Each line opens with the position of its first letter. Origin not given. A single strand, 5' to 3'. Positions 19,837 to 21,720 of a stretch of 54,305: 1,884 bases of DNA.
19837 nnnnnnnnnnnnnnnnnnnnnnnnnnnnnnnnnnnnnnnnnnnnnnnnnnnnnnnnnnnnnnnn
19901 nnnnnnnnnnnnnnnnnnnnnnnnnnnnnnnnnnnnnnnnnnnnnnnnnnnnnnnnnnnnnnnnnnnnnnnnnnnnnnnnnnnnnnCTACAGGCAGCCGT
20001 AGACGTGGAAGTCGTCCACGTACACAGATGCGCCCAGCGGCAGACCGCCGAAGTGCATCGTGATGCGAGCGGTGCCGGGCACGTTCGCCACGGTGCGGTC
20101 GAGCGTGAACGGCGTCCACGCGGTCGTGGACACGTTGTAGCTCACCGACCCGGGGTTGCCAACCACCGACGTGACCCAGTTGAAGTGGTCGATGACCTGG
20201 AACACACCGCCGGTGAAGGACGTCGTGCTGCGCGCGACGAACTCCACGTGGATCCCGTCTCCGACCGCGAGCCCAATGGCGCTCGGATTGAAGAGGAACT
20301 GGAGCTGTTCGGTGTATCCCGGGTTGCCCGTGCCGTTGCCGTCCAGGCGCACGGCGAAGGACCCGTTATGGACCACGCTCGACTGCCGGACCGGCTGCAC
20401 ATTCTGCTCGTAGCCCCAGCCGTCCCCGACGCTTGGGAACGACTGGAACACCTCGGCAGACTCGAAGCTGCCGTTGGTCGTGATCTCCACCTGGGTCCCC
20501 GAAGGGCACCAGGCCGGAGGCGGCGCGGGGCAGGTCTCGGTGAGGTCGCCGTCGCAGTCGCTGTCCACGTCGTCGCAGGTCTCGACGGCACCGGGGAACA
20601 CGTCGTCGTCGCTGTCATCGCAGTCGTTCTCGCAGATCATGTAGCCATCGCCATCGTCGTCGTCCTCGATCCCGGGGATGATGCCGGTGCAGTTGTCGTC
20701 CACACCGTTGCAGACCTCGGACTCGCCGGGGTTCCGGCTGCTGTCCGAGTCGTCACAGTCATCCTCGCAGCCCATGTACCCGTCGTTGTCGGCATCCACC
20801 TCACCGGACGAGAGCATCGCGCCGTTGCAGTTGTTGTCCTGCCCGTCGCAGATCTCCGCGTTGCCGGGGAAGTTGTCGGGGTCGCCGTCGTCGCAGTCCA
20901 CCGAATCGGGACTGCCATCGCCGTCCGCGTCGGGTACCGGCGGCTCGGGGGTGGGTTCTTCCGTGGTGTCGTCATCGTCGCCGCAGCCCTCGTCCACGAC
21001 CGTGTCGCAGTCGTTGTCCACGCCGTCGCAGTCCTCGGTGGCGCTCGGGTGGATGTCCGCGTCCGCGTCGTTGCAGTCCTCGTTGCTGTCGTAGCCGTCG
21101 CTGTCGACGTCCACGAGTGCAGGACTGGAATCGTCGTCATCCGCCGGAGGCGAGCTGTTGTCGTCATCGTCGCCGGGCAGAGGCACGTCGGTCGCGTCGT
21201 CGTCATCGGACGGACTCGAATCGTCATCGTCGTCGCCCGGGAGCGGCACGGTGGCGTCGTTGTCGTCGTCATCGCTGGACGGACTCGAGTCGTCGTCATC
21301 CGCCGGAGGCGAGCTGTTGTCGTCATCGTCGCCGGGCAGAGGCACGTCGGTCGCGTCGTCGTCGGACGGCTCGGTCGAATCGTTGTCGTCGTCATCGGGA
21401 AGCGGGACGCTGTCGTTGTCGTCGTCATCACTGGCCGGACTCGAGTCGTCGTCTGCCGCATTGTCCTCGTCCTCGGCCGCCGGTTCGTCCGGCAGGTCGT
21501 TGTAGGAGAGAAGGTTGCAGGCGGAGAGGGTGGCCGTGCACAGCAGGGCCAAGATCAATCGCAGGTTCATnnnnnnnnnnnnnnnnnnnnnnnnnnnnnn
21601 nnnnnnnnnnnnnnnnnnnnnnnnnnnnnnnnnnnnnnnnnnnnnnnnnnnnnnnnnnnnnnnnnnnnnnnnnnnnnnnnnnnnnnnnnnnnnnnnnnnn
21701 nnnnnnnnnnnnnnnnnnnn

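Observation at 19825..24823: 4.9-kb GC-rich cluster of three exported proteins with myxobacteria-style Asp/Cys motifs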

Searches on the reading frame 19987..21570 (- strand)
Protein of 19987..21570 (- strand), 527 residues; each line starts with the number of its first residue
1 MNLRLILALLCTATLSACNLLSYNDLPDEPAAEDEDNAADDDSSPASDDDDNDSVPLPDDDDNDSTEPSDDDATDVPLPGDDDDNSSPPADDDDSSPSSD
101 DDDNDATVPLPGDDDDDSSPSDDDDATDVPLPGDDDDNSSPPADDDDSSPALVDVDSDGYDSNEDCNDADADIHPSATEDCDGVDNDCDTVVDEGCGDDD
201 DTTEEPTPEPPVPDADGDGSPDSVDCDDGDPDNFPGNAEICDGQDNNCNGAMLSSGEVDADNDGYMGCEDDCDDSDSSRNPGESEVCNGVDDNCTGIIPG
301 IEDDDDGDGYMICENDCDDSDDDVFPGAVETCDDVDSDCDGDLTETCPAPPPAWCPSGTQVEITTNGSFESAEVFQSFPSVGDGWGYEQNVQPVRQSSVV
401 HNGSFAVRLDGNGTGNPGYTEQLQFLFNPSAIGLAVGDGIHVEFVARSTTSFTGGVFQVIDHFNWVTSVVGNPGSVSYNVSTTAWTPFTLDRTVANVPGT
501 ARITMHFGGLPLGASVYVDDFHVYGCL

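Call 3: search_protein_families(library=pfam, proteins=[window:19987-21570:-], max_evalue=1)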
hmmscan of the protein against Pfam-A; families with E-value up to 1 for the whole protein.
window:19987-21570:- (527 aa): 1 family
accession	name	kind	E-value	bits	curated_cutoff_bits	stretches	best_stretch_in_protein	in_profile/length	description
PF11617.13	Cu-binding_MopE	-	2.9e-26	91.8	27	4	165-194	1-30/30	Putative metal-binding motif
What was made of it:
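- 20536..21090 (-): Gene A, residues 161-345: four PF11617 (MopE-type) Cys/Asp motifs. Pfam E 2.9e-26 over 4 stretches (call 3).
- On Pfam PF11617 (Cu-binding_MopE, putative metal-binding motif): 91.8 bits against a cut-off of 27, 4 stretches, E 2.9e-26 (call 3).
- Checked: Gene A. It matches Pfam PF11617 Cu-binding_MopE in 4 stretches at 91.8 bits (cut-off 27), E 2.9e-26 (call 3).
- The Pfam family is named after MopE (call 3).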

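Call 4: search_protein_families(library=ncbifam, proteins=[window:19987-21570:-], max_evalue=1)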
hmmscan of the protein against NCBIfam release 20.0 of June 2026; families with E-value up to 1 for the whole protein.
window:19987-21570:- (527 aa): 0 families

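Call 6: find_homologous_proteins(query=window:19987-21570:-)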
Query window:19987-21570:- (527 aa): 3529 proteins with E <= 0.001 among 8000 candidates; the best 120 are listed.
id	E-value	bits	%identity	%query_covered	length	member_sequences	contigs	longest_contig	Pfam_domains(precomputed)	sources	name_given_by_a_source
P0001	2.5e-91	326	42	72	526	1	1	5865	PF11617.14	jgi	jgi:hypothetical protein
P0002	2.7e-89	319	46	37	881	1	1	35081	PF00059.28,PF11617.14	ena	-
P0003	3.8e-86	308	45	37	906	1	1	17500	PF11617.14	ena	-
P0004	2.0e-85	306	46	36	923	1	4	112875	PF11617.14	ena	-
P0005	6.9e-79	284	39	36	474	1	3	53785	PF00059.28,PF11617.14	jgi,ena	-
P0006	4.8e-78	282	45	36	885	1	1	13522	PF11617.14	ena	-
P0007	1.5e-77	280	44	34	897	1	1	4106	PF11617.14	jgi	jgi:hypothetical protein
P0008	4.4e-77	279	45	36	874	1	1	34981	PF11617.14,PF13517.13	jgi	jgi:hypothetical protein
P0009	4.8e-77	278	43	37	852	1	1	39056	PF11617.14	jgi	jgi:hypothetical protein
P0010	2.0e-76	276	46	38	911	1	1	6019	PF11617.14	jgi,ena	-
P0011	8.5e-76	274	45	36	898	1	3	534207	PF11617.14,PF13517.13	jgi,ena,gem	-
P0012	7.7e-75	271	41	36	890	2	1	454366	PF11617.14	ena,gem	-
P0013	1.1e-73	267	43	37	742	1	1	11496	PF11617.14,PF22544.3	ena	-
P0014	3.0e-73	266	47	36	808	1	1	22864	PF11617.14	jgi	jgi:hypothetical protein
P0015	2.1e-72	263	42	36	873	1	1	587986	PF11617.14,PF13517.13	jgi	jgi:hypothetical protein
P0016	2.1e-72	263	43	36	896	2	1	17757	PF11617.14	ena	-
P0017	5.2e-72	262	45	35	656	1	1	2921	PF11617.14,PF23416.2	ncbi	-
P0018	1.6e-71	260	42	37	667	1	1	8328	PF11617.14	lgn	-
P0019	1.6e-71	260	46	36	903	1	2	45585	PF11617.14,PF13517.13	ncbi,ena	-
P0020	2.5e-71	260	45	31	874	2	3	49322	PF11617.14,PF01483.28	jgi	-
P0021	4.5e-71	259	48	36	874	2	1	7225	PF11617.14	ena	-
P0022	1.1e-70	257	47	33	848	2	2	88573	PF11617.14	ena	-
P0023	3.0e-70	256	46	37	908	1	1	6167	PF11617.14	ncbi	-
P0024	4.5e-70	255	40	61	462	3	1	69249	PF11617.14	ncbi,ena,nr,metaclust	ncbi:MAG: Shell matrix protein [Parcubacteria group bacterium GW2011_GWA2_53_21]|nr:MAG: Shell matri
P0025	4.8e-70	255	29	67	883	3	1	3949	PF11617.14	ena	-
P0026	8.8e-70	254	43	37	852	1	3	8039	PF11617.14,PF13517.13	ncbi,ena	-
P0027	6.2e-69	252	47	34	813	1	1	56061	PF11617.14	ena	-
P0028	2.7e-68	250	40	38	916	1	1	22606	PF11617.14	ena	-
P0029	8.0e-66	241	47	36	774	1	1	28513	PF11617.14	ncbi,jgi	-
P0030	8.0e-66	241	41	58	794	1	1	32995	PF11617.14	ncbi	-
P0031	2.4e-65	240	42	37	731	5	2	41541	PF11617.14,PF00147.24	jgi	-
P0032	7.5e-65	238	47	36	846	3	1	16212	PF11617.14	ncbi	-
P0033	1.4e-64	237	42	39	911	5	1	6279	PF11617.14,PF06119.20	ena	-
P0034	1.5e-64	237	47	35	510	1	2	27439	PF00059.28,PF11617.14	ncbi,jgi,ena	-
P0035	5.1e-64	235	42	34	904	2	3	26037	PF11617.14,PF03781.23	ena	-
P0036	1.5e-63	234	42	35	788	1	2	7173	PF11617.14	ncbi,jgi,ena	-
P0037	2.4e-63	233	44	36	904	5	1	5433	PF11617.14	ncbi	-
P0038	2.9e-63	233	46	36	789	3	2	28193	PF11617.14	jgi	-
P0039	4.3e-63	232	39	48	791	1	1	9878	PF11617.14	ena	-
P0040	4.4e-63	232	41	45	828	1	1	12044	PF11617.14,PF03781.23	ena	-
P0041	4.6e-63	232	46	36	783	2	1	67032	PF04151.22,PF11617.14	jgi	-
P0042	5.0e-63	232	38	50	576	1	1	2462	PF11617.14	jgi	jgi:hypothetical protein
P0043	6.4e-63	232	37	36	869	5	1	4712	PF01839.30,PF14312.13,PF11617.14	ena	-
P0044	7.6e-63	232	42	38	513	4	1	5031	PF11617.14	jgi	jgi:MYXO-CTERM domain-containing protein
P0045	1.6e-62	230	42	34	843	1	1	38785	PF11617.14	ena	-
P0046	2.7e-62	230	37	37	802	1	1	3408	PF11617.14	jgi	jgi:hypothetical protein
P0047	5.1e-62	229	35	64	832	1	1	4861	PF11617.14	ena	-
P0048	2.6e-61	226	45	33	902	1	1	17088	PF11617.14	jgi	-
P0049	4.3e-61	226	43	36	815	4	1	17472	PF11617.14,PF13385.14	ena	-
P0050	5.2e-61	225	42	36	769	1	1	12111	PF11617.14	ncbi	-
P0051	1.7e-60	224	44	36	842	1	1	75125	PF11617.14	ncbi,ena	-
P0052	1.8e-60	224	41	34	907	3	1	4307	PF11617.14,PF00147.24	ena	-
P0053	9.4e-60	221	40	36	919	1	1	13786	PF11617.14,PF13517.13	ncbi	-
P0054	1.3e-59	221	43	37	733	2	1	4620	PF11617.14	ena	-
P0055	4.0e-59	219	48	37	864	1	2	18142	PF11617.14,PF05268.19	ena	-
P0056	5.0e-59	219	39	46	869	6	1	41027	PF11617.14,PF13517.13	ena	-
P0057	5.2e-59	219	41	38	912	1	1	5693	PF11617.14,PF00932.26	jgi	jgi:hypothetical protein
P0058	1.4e-58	217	43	37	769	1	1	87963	PF11617.14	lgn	-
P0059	2.3e-58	217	44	33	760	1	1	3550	PF11617.14,PF01483.28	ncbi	-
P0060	1.6e-57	214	41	41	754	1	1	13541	PF11617.14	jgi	-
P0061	1.6e-57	214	51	34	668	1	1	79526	PF11617.14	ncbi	ncbi:MAG: putative metal-binding motif-containing protein, partial [bacterium]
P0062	1.7e-57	214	42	23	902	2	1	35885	PF11617.14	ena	-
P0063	1.8e-57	214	45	36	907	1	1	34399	PF11617.14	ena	-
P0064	3.1e-57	213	44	36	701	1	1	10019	PF11617.14,PF13948.12,PF06119.20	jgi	jgi:hypothetical protein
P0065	4.5e-57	212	44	34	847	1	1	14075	PF11617.14,PF06119.20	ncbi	-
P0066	7.3e-57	212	40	36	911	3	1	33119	PF11617.14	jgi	-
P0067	3.2e-56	210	36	37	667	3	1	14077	PF11617.14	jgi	jgi:hypothetical protein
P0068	3.3e-56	210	44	37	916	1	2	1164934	PF11617.14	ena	-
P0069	8.2e-56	208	47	36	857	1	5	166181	PF11617.14,PF13517.13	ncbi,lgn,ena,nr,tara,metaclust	ncbi:MAG: hypothetical protein CMP23_12155 [Rickettsiales bacterium]|nr:hypothetical protein [Ricket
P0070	1.2e-55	208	40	36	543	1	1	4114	PF11617.14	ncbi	-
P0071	1.4e-55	208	33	61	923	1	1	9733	PF11617.14,PF13540.13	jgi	jgi:hypothetical protein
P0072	2.2e-55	207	40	37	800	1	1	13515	PF11617.14,PF06119.20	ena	-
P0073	2.5e-55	207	39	37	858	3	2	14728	PF11617.14,PF13517.13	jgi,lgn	-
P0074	2.6e-55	207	43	39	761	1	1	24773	PF11617.14,PF17957.8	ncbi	-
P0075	6.2e-55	205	40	44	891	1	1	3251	PF01839.30,PF11617.14,PF13517.13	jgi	-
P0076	3.1e-54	203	46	37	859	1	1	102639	PF11617.14,PF13517.13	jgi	jgi:hypothetical protein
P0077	3.5e-54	203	41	36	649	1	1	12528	PF11617.14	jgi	jgi:MYXO-CTERM domain-containing protein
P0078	3.8e-54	203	47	37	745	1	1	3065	PF11617.14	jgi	jgi:hypothetical protein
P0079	5.9e-54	202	40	58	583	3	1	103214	PF11617.14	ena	-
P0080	1.4e-53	201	40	36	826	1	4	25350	PF11617.14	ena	-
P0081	1.7e-53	201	42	46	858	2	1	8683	PF11617.14,PF13517.13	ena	-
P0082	1.8e-53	201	44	34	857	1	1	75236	PF11617.14,PF00932.26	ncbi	-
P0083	1.9e-53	201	48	36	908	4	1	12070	PF01839.30,PF11617.14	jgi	-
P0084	1.9e-53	200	43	34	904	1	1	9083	PF11617.14,PF13517.13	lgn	-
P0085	2.0e-53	200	49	37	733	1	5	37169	PF11617.14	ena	-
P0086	2.0e-53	200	41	36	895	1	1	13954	PF11617.14,PF01483.28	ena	-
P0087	2.3e-53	200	40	37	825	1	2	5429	PF11617.14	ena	-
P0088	7.7e-53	198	45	36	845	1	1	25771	PF11617.14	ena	-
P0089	8.0e-53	198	40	35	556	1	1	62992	PF11617.14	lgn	-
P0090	8.7e-53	198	39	57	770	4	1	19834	PF13229.13,PF11617.14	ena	-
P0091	1.1e-52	198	46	37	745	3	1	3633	PF11617.14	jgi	jgi:hypothetical protein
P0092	1.7e-52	197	43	42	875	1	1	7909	PF13229.13,PF11617.14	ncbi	-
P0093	2.1e-52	197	41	48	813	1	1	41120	PF11617.14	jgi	jgi:hypothetical protein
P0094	2.2e-52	197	41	37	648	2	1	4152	PF11617.14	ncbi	-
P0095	2.3e-52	197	49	35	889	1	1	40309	PF13229.13,PF11617.14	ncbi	-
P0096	3.1e-52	196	43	42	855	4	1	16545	PF11617.14,PF13517.13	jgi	-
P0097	3.2e-52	196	32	37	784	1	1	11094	PF11617.14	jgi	jgi:hypothetical protein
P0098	3.6e-52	196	50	26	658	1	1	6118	PF11617.14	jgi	jgi:hypothetical protein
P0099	3.8e-52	196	35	73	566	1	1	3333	PF11617.14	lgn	-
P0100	1.5e-51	194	45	35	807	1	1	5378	PF24996.1,PF07646.22,PF13964.13,PF24681.2,PF13854.13,PF11617.14,PF13415.13,PF24981.2,PF01344.32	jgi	jgi:N-acetylneuraminic acid mutarotase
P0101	1.8e-51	194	33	38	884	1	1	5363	PF11617.14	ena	-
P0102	2.3e-51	194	43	35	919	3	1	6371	PF11617.14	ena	-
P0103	2.4e-51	194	41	38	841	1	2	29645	PF11617.14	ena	-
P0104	2.7e-51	193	36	36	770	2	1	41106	PF08486.16,PF11617.14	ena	-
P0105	3.0e-51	193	36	41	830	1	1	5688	PF11617.14,PF05268.19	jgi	jgi:hypothetical protein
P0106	3.8e-51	193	46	34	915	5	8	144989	PF01839.30,PF14312.13,PF11617.14,PF13517.13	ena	-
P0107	7.9e-51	192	43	34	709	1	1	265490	PF11617.14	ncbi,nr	ncbi:putative metal-binding motif-containing protein [Myxococcota bacterium]|nr:putative metal-bindi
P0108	1.1e-50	191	35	38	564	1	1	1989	PF11617.14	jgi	jgi:uncharacterized protein (TIGR03382 family)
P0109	1.4e-50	191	49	37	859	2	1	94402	PF11617.14,PF13517.13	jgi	-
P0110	2.3e-50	190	49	34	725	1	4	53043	PF11617.14,PF03781.23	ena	-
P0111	3.5e-50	190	43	36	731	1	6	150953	PF11617.14,PF06283.18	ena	-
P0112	4.4e-50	189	45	37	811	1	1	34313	PF11617.14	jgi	-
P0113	4.9e-50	189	41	36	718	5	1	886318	PF11617.14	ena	-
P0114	5.0e-50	189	47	33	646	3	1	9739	PF11617.14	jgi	-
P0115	5.9e-50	189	32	34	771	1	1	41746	PF11617.14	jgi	jgi:hypothetical protein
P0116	6.8e-50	189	36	42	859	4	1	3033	PF11617.14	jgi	jgi:hypothetical protein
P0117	7.8e-50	189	41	38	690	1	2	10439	PF11617.14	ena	-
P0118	9.2e-50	188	33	87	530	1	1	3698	PF11617.14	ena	-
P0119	1.2e-49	188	44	32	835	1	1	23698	PF11617.14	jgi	jgi:hypothetical protein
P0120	2.1e-49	187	43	33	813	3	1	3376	PF11617.14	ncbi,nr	ncbi:MAG: putative metal-binding motif-containing protein, partial [Myxococcota bacterium]|nr:putati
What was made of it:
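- PF11617 motif proteins dominate the 3,529 hits to A, and the named ones are Myxococcota or MYXO-CTERM proteins (call 6).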

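Call 11: find_encoding_contigs(protein=P0024, flank=10000, max_places=3)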
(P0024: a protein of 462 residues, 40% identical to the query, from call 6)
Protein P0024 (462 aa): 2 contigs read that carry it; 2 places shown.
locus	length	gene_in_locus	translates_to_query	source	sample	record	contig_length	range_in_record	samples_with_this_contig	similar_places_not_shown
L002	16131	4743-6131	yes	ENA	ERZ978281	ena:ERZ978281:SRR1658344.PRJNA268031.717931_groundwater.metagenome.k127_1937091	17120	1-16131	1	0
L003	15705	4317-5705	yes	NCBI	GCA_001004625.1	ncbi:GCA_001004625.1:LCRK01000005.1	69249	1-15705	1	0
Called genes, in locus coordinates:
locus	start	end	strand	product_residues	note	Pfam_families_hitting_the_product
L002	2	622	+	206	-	?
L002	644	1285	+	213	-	PF02706:Wzz (weak)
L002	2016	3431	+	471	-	-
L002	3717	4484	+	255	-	-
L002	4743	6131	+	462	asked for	PF11617:Cu-binding_MopE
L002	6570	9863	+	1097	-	-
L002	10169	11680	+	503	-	PF04932:Wzy_C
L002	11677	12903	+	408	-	PF13439:Glyco_transf_4, PF13579:Glyco_trans_4_4, PF20706:GT4-conflict, PF00534:Glycos_transf_1, PF13692:Glyco_trans_1_4, PF13524:Glyco_trans_1_2 (weak)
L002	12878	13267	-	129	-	-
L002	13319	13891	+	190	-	PF02655:ATP-grasp_3 (weak)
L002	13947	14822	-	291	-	PF01797:Y1_Tnp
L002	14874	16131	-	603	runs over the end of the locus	-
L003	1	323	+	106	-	PF13180:PDZ_2, PF17820:PDZ_6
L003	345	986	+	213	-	PF02706:Wzz (weak)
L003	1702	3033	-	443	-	-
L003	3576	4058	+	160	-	-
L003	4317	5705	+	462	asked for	PF11617:Cu-binding_MopE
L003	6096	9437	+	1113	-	-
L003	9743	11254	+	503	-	PF04932:Wzy_C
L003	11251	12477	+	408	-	PF13439:Glyco_transf_4, PF13579:Glyco_trans_4_4, PF20706:GT4-conflict, PF00534:Glycos_transf_1, PF13692:Glyco_trans_1_4, PF13524:Glyco_trans_1_2 (weak)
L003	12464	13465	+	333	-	PF02655:ATP-grasp_3 (weak)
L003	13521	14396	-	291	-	PF01797:Y1_Tnp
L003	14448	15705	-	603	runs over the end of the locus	-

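Call 36: find_encoding_contigs(protein=P0118, flank=10000, max_places=3)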
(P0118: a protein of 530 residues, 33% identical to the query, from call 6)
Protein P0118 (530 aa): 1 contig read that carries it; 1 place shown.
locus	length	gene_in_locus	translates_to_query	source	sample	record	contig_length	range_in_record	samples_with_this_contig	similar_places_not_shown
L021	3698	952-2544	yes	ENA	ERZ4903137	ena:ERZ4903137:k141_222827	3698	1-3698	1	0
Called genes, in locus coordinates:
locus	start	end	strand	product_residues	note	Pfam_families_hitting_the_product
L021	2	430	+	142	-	?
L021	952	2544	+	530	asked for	PF11617:Cu-binding_MopE (weak)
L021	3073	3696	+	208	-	?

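Call 37: find_encoding_contigs(protein=P0099, flank=10000, max_places=3)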
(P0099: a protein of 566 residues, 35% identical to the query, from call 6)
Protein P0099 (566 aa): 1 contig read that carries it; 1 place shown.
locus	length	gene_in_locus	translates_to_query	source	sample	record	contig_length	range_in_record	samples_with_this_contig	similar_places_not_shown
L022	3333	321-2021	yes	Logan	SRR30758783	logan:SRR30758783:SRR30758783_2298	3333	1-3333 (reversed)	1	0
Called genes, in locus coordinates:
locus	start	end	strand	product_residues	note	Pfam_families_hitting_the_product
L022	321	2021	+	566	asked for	PF11617:Cu-binding_MopE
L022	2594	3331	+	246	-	?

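Call 98: list_cluster_members(proteins=[P0024, P0127, P0121])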
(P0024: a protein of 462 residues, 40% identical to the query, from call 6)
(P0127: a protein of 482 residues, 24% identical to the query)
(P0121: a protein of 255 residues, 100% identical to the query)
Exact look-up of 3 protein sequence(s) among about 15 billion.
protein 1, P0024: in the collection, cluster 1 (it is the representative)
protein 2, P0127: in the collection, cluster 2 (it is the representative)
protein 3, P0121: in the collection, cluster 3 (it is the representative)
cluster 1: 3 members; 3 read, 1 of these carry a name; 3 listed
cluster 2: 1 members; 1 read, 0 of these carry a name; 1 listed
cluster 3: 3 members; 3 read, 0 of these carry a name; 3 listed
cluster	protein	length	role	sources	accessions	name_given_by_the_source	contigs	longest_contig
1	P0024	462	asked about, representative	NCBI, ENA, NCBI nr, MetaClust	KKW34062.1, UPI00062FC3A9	MAG: Shell matrix protein [Parcubacteria group bacterium GW2011_GWA2_53_21] | status=active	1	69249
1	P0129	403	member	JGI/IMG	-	-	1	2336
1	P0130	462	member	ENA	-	-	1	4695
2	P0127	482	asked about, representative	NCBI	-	-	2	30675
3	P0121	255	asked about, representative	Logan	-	-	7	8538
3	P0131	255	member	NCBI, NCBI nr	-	-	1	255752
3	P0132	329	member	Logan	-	-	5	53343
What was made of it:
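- GenBank names the orthologue P0024 'Shell matrix protein' (calls 6, 98).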

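Call 104: search_protein_families(library=phrogs, proteins=[window:19987-21570:-], max_evalue=0.01)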
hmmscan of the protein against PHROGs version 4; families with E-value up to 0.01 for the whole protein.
window:19987-21570:- (527 aa): 0 families
